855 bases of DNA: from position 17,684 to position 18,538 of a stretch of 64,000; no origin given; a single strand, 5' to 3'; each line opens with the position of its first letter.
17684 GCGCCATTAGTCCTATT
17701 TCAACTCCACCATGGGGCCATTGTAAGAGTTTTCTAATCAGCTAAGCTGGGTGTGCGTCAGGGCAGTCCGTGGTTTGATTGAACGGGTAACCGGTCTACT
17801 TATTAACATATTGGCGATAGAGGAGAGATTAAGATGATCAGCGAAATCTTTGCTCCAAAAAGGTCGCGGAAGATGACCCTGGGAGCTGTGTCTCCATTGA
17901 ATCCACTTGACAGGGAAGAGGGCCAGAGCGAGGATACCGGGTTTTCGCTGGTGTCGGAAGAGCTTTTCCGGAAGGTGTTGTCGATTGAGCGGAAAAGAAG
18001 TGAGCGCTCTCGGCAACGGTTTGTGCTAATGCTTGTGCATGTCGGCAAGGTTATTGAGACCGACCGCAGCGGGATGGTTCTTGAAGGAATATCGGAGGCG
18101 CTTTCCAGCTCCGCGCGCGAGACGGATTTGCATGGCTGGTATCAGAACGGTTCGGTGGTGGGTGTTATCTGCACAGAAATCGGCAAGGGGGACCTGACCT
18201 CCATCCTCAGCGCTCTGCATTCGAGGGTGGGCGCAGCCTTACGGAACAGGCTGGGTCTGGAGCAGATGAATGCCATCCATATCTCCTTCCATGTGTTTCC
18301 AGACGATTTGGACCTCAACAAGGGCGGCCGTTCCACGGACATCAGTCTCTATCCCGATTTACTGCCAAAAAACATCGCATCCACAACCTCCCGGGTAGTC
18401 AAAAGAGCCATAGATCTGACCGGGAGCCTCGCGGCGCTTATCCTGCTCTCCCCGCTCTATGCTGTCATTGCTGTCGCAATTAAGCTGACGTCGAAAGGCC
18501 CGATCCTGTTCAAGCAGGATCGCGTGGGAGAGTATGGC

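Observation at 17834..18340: Priming phosphoglycosyl transferase fused to a degenerate GGDEF-like domain that retains an RxxD I-site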

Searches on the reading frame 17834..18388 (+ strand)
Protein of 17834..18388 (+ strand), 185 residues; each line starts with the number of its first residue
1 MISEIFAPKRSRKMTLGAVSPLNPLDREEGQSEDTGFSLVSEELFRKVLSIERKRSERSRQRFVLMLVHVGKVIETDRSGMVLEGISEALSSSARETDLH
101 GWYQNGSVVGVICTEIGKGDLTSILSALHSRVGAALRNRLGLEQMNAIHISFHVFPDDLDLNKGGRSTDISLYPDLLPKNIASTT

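Call 3: search_protein_families(library=pfam, proteins=[window:17834-18373:+], max_evalue=10)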
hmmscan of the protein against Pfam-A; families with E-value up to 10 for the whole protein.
window:17834-18373:+ (180 aa): 0 families

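Call 4: search_protein_families(library=ncbifam, proteins=[window:17834-18373:+], max_evalue=10)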
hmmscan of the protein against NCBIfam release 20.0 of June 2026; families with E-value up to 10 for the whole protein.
window:17834-18373:+ (180 aa): 1 family
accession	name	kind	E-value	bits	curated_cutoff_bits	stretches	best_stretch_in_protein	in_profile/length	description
NF002640.0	PRK02308.1-4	equivalog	0.08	11.9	456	1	53-144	100-190/308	UV DNA damage repair endonuclease UvsE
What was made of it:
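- A single-sequence Pfam or NCBIfam scan of residues 1-180 finds nothing (calls 3, 4).
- Tried and rejected: Single-sequence Pfam and NCBIfam scans of aa 1-180 gave no domain (calls 3, 4).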

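Call 5: find_homologous_proteins(query=window:17834-18388:+, max_evalue=0.001)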
Query window:17834-18388:+ (185 aa): 51 proteins with E <= 0.001 among 260 candidates.
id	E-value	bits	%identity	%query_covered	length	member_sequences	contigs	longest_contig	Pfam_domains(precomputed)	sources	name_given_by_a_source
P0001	1.1e-95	336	91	94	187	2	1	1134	-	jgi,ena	-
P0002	1.8e-77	277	73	100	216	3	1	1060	-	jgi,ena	-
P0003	1.7e-76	274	74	100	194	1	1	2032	-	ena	-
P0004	1.1e-74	268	71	100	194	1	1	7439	-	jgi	jgi:hypothetical protein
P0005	3.0e-74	266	71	100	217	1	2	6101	-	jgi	jgi:hypothetical protein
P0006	2.9e-73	263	76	91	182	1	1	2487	-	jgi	jgi:hypothetical protein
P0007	1.1e-69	252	67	96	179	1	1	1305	-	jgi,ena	-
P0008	3.7e-69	250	67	96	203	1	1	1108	-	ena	-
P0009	6.0e-67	243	66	96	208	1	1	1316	-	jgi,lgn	jgi:hypothetical protein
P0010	2.0e-66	241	68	95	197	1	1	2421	-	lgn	-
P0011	3.2e-66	240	66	96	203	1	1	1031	-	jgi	-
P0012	2.3e-65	237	69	91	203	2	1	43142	-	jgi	-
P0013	8.0e-62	226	62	96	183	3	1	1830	-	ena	-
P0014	8.0e-61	223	64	93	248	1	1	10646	-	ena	-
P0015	1.9e-60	221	60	99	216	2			-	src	-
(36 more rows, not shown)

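Call 9: search_solved_structures(query=A1, max_evalue=10, show_alignments=3)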
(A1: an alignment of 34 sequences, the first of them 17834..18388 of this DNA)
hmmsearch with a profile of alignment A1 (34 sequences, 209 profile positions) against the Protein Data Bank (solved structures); distinct sequences matched with E-value up to 10: 9.
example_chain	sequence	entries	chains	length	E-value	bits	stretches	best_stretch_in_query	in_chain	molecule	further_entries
7e6g_A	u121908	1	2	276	0.041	16.5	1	49-101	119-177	Putative GGDEF domain protein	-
22vt_3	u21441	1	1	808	0.18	14.4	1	26-60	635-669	DNA replication licensing factor MCM3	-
7pfo_3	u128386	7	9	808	0.18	14.4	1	26-60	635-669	DNA replication licensing factor MCM3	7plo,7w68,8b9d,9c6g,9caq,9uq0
8s09_3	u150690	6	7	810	0.18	14.4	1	26-60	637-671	DNA replication licensing factor MCM3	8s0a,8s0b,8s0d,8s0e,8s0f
8w0e_3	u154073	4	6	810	0.18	14.4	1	26-60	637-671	DNA replication licensing factor MCM3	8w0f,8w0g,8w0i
9vln_3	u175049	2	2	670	0.19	14.3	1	26-60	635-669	DNA replication licensing factor MCM3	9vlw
6xtx_3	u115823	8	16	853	0.2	14.3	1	26-60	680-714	DNA replication licensing factor MCM3 | Isoform 2 of DNA replication licensing factor MCM3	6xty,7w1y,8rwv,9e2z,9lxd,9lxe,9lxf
5llw_B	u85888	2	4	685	0.78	12.3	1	49-175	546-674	Diguanylate cyclase (GGDEF) domain-containing protein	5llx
6et7_A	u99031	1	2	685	0.79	12.3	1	49-175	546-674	Diguanylate cyclase (GGDEF) domain-containing protein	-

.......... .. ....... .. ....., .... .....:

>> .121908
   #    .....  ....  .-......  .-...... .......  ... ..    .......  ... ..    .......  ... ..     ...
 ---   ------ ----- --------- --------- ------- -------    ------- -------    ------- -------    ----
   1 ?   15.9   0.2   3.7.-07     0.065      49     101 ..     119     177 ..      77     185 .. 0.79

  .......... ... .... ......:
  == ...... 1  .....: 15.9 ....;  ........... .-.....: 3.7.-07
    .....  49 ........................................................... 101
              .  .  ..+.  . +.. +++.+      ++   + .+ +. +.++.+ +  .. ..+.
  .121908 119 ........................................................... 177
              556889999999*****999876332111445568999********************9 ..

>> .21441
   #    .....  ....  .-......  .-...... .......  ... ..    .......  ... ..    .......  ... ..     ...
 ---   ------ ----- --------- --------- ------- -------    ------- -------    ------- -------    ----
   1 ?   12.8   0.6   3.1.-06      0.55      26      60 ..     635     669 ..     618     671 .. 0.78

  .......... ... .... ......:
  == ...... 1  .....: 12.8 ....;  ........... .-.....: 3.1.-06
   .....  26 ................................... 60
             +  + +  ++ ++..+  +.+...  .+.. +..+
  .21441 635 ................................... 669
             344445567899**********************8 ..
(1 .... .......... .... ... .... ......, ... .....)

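Call 19: predict_structure(alignment_id=A1)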
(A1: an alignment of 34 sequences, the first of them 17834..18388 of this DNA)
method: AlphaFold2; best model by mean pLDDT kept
length: 185 residues; sequences in the alignment: 34
mean_pLDDT: 69.8   pTM: 0.64
mean pLDDT of the five models: 69.8, 69.4, 69.3, 64.0, 59.8
residues with pLDDT >= 90: 55; 70-90: 65; 50-70: 6; < 50: 59
segments of 3 or more residues with pLDDT < 50: 1-36, 163-185
pLDDT, mean of each block of 10 residues (from residue 1): 35 28 32 54 95 91 91 72 88 87 89 85 89 91 87 82 40 40 33
secondary structure, 60 per line:
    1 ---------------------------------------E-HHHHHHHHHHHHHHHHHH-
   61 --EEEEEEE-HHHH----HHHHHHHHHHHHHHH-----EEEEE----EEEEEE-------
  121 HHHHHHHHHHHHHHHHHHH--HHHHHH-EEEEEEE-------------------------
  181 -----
elements in order: H42-59 E63-69 H71-74 H79-93 E99-103 E108-113 H121-139 H142-147 E149-155

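Call 20: search_protein_representatives(alignment_id=A1)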
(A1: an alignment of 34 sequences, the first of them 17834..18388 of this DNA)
Query: 34 sequences, 209 profile positions. Proteins with E-value up to 0.001 (for the whole library): 2401; up to 1e-10: 1584; up to 1e-30: 291. The best 150 are listed.
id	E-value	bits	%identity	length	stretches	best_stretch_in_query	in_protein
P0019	7.8e-86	303.1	-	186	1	1-185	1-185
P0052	2.9e-81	288.2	-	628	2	15-207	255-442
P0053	9.4e-74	263.7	-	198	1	1-194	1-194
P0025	1.2e-70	253.5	-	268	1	44-200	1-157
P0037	1.7e-67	243.2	-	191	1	1-193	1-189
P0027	1.9e-67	243.1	-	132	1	44-169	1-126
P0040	5.8e-66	238.2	-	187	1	3-185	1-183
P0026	5.6e-62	225.2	-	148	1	48-184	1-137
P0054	1.1e-59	217.7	-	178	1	1-178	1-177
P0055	1.4e-59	217.4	-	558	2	36-183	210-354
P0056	7.6e-59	215.0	-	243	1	17-206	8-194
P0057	6.0e-56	205.5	-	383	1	30-207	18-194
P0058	2.3e-55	203.6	-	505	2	28-208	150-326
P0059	9.8e-55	201.5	-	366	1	35-208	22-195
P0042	2.9e-53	196.7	-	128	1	3-130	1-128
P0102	8.8e-43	162.5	-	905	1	22-208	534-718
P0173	3.6e-37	144.1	-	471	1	38-208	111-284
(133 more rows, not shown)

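Call 23: fold_search(model_id=the predicted structure, library=pdb)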
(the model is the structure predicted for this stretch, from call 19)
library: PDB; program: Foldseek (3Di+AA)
matches with E <= 10: 1202; with E <= 0.001: 52
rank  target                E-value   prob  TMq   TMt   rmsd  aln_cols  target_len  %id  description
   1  5llx_A                6.7e-06  1.00  0.48  0.15   3.9       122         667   21  Bacteriophytochrome activated diguanylyl cyclase from Idiomarina species A28L with GTP bound (released 2017-03-15)
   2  4zve                  6.7e-06  1.00  0.43  0.48   5.0       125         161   14  Crystal structure of GGDEF domain of the E. coli DosC - form I (apo-form) (released 2015-11-11)
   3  4urg_B                7.1e-06  1.00  0.51  0.60   3.8       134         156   16  Crystal Structure of GGDEF domain from T.maritima (active-like dimer) (released 2014-10-08)
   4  5llw_A                7.1e-06  1.00  0.48  0.15   3.8       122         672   22  Bacteriophytochrome activated diguanylyl cyclase from Idiomarina species A28L (released 2017-03-15)
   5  5llx_B                9.9e-06  1.00  0.48  0.15   3.9       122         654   22  Bacteriophytochrome activated diguanylyl cyclase from Idiomarina species A28L with GTP bound (released 2017-03-15)
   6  5llw_B                9.9e-06  1.00  0.48  0.15   3.9       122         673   22  Bacteriophytochrome activated diguanylyl cyclase from Idiomarina species A28L (released 2017-03-15)
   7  4zvg_A                1.1e-05  1.00  0.45  0.50   4.7       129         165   12  Crystal structure of GGDEF domain of the E. coli DosC - form III (released 2015-11-11)
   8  7e6g_B                1.2e-05  1.00  0.46  0.34   4.1       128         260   24  Crystal structure of diguanylate cyclase SiaD in complex with its activator SiaC from Pseudomonas aeruginosa (released 2021-09-22)
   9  4urq_U                1.3e-05  1.00  0.51  0.60   4.3       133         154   15  Crystal Structure of GGDEF domain (I site mutant) from T.maritima (released 2014-10-08)
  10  4urs_A                1.4e-05  1.00  0.50  0.56   3.7       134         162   17  Crystal Structure of GGDEF domain from T.maritima (released 2014-10-08)
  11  7a7e_B                1.7e-05  1.00  0.49  0.51   6.4       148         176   13  Structure of a delta-N mutant - E232start - of PA1120 (TpbB or YfiN) from Pseudomonas aeruginosa (PAO1) comprising onl (released 2021-07-07)
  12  4urq_V                1.8e-05  1.00  0.50  0.59   4.3       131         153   15  Crystal Structure of GGDEF domain (I site mutant) from T.maritima (released 2014-10-08)
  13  7a7e_A                2.3e-05  1.00  0.48  0.52   5.1       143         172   14  Structure of a delta-N mutant - E232start - of PA1120 (TpbB or YfiN) from Pseudomonas aeruginosa (PAO1) comprising onl (released 2021-07-07)
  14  7e6g_A                2.4e-05  1.00  0.48  0.35   3.6       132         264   21  Crystal structure of diguanylate cyclase SiaD in complex with its activator SiaC from Pseudomonas aeruginosa (released 2021-09-22)
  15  3ezu                  2.8e-05  1.00  0.42  0.25   4.1       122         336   19  Crystal structure of multidomain protein of unknown function with GGDEF-domain (NP_951600.1) from GEOBACTER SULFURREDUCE (released 2008-11-18)
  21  6khu                  7.3e-05  1.00  0.52  0.71   2.8       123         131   17  The crystal structure of a DGC protein from Thermotoga maritima (released 2020-07-22)
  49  9g85_B                7.9e-04  1.00  0.45  0.21   4.9       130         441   21  Structure of Response regulator PleD in complex with c-diGMP and ppGpp (released 2025-08-06)
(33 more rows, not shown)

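Call 32: find_related_loci(query=A1, collection=genome_contigs, flank=8000)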
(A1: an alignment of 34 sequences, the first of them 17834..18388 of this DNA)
Query A1 (185 aa) in genome_contigs; peptide patterns used: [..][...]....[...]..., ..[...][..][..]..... (x = any residue, [..] = any of these).
342 stretches matched a pattern; 319 encode a relative of the query (tblastn E <= 1e-3); the best 80 are kept; 80 distinct loci.
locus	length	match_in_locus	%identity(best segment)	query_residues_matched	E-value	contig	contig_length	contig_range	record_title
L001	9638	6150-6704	70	1-185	6e-84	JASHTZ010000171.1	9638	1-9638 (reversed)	MAG: Terriglobia bacterium isolate JOPF166 JOPF_A14C_contig_52717, whole genome shotgun sequence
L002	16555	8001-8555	69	1-185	5e-81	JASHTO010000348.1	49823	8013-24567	MAG: Terriglobia bacterium isolate JOPF155 JOPF_AWAY_contig_692872, whole genome shotgun sequence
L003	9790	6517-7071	68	1-185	4e-79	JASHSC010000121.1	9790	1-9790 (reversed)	MAG: Terriglobia bacterium isolate JOPF117 JOPF_AWAY_contig_247684, whole genome shotgun sequence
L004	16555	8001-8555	67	1-185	8e-77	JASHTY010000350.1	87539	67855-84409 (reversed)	MAG: Terriglobia bacterium isolate JOPF165 JOPF_NEAR_contig_721805, whole genome shotgun sequence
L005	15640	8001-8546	62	2-183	3e-71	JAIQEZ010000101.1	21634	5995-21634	MAG: Terriglobia bacterium isolate SRVP_9 SR-VP_26_10_2019_B_40cm_scaffold_2761, whole genome shotgun sequence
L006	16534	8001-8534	62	1-178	9e-70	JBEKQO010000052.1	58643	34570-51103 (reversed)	MAG: Terriglobia bacterium isolate SPRUCE 48 SPRUCE_48_52, whole genome shotgun sequence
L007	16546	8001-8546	59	2-183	9e-67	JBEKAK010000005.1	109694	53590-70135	MAG: Terriglobia bacterium isolate SPRUCE 110 SPRUCE_110_5, whole genome shotgun sequence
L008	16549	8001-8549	56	1-183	1e-65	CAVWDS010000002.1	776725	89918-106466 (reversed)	MAG: uncultured Acidobacteriota bacterium isolate MFD01299.bin.2.212 genome assembly, contig: contig_15960, whole genome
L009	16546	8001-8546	55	2-183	4e-62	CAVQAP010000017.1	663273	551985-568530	MAG: uncultured Acidobacteriota bacterium isolate MFD03323.bin.1.98 genome assembly, contig: contig_31973, whole genome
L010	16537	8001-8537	55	5-183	3e-61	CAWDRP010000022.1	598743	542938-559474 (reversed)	MAG: uncultured Acidobacteriota bacterium isolate MFD04492.bin.1.1 genome assembly, contig: contig_9239, whole genome sh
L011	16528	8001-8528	55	5-180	5e-60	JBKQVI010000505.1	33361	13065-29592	MAG: Terriglobia bacterium isolate SEr2D2E2F__bin_83 SEr2D2E2F_000000258013, whole genome shotgun sequence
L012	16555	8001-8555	56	1-185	5e-58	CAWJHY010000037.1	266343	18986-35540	MAG: uncultured Acidobacteriota bacterium isolate MFD03323.bin.2.41 genome assembly, contig: contig_36687, whole genome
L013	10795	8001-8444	59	38-185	2e-56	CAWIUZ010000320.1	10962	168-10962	MAG: uncultured Acidobacteriota bacterium isolate MFD03323.bin.2.49 genome assembly, contig: contig_43710, whole genome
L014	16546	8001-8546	58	1-182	2e-56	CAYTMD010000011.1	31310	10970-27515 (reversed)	MAG TPA_asm: uncultured Acidobacteriota bacterium isolate binchicken_co3_23 genome assembly, contig: NODE_4392_length_31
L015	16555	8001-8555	54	1-185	3e-56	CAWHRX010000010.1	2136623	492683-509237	MAG: uncultured Acidobacteriota bacterium isolate MFD05580.bin.1.127 genome assembly, contig: contig_4719, whole genome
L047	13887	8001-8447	43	25-176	2e-36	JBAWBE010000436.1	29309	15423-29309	MAG: Terriglobales bacterium isolate MFD09399_ilm_asm_bin21 k127_304135, whole genome shotgun sequence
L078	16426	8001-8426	45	37-180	5e-34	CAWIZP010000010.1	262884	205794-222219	MAG: uncultured Acidobacteriota bacterium isolate MFD06092.bin.1.248 genome assembly, contig: contig_7331, whole genome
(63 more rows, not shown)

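Call 37: search_protein_families(library=pfam, proteins=[P0102, P0173, P0052, P0058, P0055, L078:4068-4811:+, L047:7503-9107:+], max_evalue=0.01)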
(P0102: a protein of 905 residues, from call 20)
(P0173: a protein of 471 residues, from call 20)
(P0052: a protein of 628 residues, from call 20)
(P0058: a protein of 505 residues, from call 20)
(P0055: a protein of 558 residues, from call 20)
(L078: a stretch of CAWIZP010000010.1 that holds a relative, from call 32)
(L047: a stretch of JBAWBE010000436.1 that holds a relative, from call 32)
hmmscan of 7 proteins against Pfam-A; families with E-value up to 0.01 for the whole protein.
P0102 (905 aa): 4 families
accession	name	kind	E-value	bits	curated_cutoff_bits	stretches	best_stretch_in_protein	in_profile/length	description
PF02397.22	Bac_transf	-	1e-66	224.3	27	1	700-899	1-178/179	Bacterial sugar transferase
PF00696.33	AA_kinase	-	5.4e-54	183.8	24.9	1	42-327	3-234/234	Amino acid kinase family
PF22468.2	ACT_9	-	7.9e-13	48.4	27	1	439-499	1-61/61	ACT domain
PF13840.12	ACT_7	-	0.004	17.4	27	0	386-416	36-65/65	ACT domain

P0173 (471 aa): 1 family
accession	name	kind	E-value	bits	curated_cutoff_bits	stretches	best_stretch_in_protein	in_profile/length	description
PF02397.22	Bac_transf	-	6.3e-64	215.2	27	1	266-465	1-178/179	Bacterial sugar transferase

P0052 (628 aa): 1 family
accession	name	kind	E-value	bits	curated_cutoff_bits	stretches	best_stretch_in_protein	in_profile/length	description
PF02397.22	Bac_transf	-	2.8e-64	216.4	27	1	425-622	1-178/179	Bacterial sugar transferase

P0058 (505 aa): 1 family
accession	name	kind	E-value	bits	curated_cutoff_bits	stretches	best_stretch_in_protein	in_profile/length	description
PF02397.22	Bac_transf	-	1.9e-65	220.2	27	1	308-499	1-178/179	Bacterial sugar transferase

P0055 (558 aa): 1 family
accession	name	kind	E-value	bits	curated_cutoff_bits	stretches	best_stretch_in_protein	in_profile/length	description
PF02397.22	Bac_transf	-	7.8e-65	218.2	27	1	354-552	1-178/179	Bacterial sugar transferase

L078:4068-4811:+ (248 aa): 0 families

L047:7503-9107:+ (535 aa): 1 family
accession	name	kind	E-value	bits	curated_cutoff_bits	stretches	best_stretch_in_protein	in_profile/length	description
PF02397.22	Bac_transf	-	1.8e-67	226.8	27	1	329-529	1-178/179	Bacterial sugar transferase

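Call 57: find_encoding_contigs(protein=P0012, flank=4000, max_places=2)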
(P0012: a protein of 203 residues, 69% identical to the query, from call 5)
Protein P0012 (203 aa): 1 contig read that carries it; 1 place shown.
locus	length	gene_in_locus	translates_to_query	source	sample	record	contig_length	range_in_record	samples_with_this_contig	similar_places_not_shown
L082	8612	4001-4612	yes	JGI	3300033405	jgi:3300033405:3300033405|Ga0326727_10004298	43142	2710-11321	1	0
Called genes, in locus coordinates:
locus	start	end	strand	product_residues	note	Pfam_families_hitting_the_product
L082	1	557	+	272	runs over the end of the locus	PF18734:HEPN_AbiU2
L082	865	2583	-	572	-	PF00069:Pkinase, PF07714:PK_Tyr_Ser-Thr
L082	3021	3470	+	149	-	-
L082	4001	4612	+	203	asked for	-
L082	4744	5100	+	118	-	PF07238:PilZ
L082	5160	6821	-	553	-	PF00732:GMC_oxred_N, PF00890:FAD_binding_2 (faint), PF01266:DAO (faint), PF05199:GMC_oxred_C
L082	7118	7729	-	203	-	PF13618:Gluconate_2-dh3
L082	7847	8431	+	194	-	PF01596:Methyltransf_3, PF07279:DUF1442, PF13578:Methyltransf_24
